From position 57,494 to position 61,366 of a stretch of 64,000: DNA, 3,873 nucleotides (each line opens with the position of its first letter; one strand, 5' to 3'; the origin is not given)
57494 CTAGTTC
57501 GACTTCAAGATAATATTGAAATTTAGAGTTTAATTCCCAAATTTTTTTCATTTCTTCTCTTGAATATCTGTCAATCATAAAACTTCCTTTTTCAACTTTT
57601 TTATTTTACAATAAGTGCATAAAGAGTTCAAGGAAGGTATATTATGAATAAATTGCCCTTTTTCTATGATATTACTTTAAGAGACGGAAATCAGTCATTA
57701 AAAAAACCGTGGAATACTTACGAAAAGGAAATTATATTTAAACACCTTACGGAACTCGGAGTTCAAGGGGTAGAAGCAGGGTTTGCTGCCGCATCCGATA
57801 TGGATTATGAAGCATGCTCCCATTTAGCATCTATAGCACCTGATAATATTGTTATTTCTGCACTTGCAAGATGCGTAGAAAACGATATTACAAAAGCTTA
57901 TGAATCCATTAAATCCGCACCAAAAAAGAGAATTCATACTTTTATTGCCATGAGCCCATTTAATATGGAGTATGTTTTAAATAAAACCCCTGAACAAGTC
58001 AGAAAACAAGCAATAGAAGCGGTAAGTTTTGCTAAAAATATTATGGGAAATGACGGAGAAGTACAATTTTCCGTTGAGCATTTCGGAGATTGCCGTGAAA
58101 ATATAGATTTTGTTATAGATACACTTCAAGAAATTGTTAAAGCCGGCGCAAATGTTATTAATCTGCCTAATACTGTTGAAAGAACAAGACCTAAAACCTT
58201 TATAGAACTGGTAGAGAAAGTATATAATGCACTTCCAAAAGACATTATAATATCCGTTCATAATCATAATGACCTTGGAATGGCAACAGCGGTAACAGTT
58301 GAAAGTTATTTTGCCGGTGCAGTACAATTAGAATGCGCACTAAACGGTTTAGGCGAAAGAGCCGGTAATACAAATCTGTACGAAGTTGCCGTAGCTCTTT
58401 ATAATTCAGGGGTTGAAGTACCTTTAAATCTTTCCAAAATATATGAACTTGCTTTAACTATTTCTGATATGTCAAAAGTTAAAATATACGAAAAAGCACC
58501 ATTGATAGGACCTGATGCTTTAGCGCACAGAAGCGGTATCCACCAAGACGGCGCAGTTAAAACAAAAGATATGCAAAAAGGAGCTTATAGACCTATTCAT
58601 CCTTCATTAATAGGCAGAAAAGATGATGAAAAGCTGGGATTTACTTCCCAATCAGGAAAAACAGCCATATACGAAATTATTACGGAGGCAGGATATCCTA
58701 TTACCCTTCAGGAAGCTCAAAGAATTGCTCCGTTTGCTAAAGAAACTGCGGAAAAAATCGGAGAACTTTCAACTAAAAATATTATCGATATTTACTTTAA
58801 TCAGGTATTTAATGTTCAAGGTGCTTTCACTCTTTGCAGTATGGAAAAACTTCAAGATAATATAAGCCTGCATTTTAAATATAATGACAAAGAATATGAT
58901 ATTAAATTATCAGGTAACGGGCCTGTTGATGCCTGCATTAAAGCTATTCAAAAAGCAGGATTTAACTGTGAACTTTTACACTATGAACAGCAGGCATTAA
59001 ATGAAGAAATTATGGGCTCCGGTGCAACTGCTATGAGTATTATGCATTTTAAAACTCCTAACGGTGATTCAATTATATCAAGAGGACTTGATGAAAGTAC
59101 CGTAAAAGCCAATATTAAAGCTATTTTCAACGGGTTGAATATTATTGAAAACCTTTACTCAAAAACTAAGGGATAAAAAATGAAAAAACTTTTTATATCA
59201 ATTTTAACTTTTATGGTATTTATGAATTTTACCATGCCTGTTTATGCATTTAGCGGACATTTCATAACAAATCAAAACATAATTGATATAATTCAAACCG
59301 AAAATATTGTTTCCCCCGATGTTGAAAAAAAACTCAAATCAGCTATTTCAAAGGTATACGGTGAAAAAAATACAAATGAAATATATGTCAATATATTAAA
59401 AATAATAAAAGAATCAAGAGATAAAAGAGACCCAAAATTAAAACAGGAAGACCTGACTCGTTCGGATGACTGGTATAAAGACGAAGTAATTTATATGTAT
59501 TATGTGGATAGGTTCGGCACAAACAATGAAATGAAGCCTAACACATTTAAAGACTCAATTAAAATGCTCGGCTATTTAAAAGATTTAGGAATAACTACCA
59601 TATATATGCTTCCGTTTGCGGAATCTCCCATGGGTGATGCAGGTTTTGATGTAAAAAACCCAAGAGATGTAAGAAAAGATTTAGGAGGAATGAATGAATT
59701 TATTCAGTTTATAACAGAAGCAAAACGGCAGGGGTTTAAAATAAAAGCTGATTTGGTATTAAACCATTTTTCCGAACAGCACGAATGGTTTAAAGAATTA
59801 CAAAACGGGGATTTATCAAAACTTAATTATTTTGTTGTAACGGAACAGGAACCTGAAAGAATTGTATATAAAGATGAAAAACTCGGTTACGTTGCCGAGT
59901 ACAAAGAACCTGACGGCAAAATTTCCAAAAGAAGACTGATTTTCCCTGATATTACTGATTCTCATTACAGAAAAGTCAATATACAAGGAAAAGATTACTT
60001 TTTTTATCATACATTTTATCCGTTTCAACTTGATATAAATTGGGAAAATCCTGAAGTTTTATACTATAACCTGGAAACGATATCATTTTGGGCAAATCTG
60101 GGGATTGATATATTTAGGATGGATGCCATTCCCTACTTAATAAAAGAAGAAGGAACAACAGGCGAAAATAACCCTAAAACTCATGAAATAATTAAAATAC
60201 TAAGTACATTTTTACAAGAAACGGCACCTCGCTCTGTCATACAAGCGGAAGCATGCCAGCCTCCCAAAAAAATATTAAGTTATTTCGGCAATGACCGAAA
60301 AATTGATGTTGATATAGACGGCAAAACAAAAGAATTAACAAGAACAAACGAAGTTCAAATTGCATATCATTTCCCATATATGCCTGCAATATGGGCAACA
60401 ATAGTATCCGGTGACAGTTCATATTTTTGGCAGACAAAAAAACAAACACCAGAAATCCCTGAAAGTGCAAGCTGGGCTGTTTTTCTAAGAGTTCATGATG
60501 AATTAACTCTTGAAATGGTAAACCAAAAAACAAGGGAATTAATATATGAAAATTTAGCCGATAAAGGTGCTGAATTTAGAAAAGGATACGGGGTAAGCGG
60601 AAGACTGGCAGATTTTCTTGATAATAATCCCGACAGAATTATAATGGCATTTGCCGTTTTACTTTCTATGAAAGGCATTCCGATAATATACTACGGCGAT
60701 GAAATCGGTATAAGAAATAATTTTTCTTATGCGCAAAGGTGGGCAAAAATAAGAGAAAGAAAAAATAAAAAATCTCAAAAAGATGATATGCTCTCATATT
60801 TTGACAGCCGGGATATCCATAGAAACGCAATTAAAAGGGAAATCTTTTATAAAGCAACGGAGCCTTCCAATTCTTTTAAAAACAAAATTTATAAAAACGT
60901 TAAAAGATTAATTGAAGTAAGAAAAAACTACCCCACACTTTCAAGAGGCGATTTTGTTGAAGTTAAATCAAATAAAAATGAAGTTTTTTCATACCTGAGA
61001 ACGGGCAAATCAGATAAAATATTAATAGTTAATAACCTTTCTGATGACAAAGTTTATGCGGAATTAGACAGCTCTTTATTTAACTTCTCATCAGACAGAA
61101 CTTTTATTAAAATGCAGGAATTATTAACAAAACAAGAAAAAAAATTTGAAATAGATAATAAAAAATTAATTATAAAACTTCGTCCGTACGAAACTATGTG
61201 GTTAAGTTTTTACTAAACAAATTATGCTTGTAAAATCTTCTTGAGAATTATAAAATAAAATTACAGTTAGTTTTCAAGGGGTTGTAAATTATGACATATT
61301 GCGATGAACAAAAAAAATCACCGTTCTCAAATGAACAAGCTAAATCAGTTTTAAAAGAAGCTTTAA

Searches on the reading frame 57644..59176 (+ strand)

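Call 47: search_protein_families(library=pfam, proteins=[window:57644-59176:+], max_evalue=0.001)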
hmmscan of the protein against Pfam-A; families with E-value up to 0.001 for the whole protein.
window:57644-59176:+ (510 aa): 4 families
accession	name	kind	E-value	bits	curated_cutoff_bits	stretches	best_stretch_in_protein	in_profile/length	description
PF00682.25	HMGL-like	-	8.2e-69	232.3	29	1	7-270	4-257/260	HMGL-like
PF08502.15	LeuA_dimer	-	5.2e-14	52.7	24.9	1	397-500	29-129/131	LeuA allosteric (dimerisation) domain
PF22615.1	IPMS_D2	-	2.1e-09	38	27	1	294-343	5-62/66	Alpha-isopropylmalate synthase, post-catalytic domain-like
PF22617.1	HCS_D2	-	1.7e-07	32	27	1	288-370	2-79/82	Homocitrate synthase post-HMGL domain-like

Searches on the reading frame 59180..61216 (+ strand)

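Call 47: search_protein_families(library=pfam, proteins=[window:59180-61216:+], max_evalue=0.001)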
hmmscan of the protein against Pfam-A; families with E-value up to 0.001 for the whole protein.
window:59180-61216:+ (678 aa): 3 families
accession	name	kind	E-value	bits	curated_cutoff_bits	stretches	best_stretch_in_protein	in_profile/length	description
PF00128.31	Alpha-amylase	-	5.8e-47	161.4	22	2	108-441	3-316/446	Alpha amylase, catalytic domain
PF16657.11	Malt_amylase_C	-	4e-07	30.5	27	1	590-674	1-75/75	Maltogenic Amylase, C-terminal domain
PF23915.1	SusG_C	-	1.7e-06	28.7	27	1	602-672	1-60/62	Alpha-amylase SusG C-terminal domain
